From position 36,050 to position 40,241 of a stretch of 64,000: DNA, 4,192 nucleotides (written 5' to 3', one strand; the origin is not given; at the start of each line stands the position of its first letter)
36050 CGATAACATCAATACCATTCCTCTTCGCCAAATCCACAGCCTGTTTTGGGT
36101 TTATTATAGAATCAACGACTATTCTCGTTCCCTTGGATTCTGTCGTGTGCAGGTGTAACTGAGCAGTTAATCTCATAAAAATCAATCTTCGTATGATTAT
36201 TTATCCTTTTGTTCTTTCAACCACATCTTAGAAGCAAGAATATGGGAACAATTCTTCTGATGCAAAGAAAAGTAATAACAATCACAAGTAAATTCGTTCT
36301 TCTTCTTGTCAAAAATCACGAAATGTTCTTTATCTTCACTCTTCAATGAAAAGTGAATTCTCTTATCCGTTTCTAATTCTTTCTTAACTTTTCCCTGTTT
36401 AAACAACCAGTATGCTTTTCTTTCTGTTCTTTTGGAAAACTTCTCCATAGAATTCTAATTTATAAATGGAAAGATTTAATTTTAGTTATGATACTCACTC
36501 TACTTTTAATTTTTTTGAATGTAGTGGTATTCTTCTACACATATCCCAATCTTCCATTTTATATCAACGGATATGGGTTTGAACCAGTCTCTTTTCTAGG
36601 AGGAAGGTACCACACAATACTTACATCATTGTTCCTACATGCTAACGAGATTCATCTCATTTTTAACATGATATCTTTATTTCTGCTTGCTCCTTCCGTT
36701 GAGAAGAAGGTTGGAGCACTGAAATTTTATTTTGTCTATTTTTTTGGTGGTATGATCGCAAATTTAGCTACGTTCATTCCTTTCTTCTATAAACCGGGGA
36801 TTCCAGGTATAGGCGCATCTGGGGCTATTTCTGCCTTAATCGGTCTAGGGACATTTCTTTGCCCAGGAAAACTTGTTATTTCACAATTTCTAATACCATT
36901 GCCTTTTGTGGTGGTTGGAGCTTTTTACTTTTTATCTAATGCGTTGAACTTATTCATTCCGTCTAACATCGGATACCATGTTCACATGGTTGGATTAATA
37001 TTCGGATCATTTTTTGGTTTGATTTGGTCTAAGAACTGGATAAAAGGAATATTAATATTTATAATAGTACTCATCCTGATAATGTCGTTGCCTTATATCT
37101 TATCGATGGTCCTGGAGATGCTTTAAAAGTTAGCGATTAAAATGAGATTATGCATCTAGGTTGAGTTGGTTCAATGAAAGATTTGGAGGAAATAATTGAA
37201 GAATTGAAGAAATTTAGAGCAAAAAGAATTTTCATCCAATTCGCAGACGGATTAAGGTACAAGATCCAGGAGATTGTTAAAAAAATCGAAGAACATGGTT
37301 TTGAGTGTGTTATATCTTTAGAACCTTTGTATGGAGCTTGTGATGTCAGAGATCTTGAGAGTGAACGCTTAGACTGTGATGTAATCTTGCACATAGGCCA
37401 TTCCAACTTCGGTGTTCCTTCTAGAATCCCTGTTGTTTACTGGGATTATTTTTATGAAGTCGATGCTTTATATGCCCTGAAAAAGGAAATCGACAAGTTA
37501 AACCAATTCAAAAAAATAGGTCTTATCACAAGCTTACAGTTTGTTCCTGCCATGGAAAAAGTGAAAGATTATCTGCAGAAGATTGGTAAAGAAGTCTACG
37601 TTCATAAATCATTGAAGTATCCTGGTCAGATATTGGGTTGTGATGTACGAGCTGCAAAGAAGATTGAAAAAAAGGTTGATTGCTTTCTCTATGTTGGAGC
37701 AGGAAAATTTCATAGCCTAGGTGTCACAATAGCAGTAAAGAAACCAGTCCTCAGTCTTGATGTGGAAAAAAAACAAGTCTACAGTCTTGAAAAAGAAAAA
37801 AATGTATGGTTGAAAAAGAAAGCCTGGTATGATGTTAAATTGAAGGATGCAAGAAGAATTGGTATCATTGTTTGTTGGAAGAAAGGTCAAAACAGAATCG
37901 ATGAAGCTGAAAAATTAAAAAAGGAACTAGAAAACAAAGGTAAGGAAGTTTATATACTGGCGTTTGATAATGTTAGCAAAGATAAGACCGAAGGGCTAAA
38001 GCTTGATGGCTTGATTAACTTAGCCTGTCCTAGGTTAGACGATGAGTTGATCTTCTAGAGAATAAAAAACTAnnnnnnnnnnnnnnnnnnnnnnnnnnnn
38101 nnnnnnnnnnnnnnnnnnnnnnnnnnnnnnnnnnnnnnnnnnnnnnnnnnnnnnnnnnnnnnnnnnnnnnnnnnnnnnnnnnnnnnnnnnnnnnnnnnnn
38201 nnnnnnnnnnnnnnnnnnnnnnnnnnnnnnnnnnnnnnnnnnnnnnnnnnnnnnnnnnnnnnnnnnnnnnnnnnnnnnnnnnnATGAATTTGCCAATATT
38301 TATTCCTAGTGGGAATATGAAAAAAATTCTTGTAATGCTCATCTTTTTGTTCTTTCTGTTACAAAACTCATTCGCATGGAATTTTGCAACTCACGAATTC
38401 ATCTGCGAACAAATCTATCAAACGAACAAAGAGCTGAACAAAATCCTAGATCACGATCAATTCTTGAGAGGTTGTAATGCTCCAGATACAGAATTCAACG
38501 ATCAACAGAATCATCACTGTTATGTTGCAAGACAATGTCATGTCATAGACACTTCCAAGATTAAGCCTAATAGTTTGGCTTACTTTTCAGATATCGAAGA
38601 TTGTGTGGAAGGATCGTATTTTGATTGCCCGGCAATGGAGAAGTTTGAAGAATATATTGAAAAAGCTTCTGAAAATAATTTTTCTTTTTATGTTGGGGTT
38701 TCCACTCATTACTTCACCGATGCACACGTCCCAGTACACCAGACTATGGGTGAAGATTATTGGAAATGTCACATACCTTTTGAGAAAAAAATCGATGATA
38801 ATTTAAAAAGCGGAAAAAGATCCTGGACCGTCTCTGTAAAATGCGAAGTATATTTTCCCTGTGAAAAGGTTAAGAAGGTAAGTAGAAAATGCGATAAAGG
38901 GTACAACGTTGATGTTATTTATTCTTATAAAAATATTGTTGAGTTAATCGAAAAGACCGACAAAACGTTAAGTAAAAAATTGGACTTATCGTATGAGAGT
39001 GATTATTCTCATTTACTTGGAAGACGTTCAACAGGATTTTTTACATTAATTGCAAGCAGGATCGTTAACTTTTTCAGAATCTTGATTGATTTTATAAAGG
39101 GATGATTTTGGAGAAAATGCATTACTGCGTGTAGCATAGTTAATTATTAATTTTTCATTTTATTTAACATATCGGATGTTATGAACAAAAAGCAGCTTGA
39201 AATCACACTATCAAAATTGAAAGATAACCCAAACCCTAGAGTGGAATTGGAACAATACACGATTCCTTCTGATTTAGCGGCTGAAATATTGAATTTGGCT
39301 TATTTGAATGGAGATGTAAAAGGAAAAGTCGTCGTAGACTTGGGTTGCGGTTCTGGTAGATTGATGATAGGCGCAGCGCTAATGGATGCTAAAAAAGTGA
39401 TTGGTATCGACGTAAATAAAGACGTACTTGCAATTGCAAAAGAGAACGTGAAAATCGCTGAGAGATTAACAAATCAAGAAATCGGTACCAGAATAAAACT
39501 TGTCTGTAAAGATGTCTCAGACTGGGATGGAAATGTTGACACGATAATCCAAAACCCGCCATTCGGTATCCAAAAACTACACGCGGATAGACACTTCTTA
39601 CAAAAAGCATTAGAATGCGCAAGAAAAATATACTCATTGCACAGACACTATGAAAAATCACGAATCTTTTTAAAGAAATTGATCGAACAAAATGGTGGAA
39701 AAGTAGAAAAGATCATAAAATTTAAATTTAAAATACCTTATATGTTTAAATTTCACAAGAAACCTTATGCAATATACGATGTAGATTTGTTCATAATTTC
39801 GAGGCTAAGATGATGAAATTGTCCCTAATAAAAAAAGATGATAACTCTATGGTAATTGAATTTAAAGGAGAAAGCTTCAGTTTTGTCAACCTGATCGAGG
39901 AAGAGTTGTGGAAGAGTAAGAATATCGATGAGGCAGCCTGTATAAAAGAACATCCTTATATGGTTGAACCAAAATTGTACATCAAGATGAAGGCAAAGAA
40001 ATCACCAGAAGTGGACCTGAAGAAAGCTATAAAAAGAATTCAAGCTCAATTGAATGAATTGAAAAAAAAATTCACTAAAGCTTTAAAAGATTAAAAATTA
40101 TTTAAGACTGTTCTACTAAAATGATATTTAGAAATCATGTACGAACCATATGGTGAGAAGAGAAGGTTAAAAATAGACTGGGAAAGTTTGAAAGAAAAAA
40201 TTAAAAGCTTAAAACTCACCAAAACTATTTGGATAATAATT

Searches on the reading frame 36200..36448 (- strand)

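Call 39: search_protein_families(library=pfam, proteins=[window:36200-36448:-], max_evalue=0.001)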
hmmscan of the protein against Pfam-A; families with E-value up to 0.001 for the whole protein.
window:36200-36448:- (83 aa): 1 family
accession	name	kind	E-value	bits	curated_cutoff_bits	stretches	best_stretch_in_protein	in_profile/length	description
PF04434.22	SWIM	-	0.00021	21.2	19.6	1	54-72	14-32/38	SWIM zinc finger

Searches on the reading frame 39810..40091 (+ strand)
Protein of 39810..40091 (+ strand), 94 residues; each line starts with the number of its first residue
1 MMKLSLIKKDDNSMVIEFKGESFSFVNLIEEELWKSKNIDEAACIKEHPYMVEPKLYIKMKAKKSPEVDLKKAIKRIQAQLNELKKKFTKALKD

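Call 40: search_protein_families(library=pfam, proteins=[window:39810-40091:+], max_evalue=0.001)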
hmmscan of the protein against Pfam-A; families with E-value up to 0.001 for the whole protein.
window:39810-40091:+ (94 aa): 1 family
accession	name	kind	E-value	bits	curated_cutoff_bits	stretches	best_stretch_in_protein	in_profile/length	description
PF13656.11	RNA_pol_L_2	-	1.1e-12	47.9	27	1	14-87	2-75/75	RNA polymerase Rpb3/Rpb11 dimerisation domain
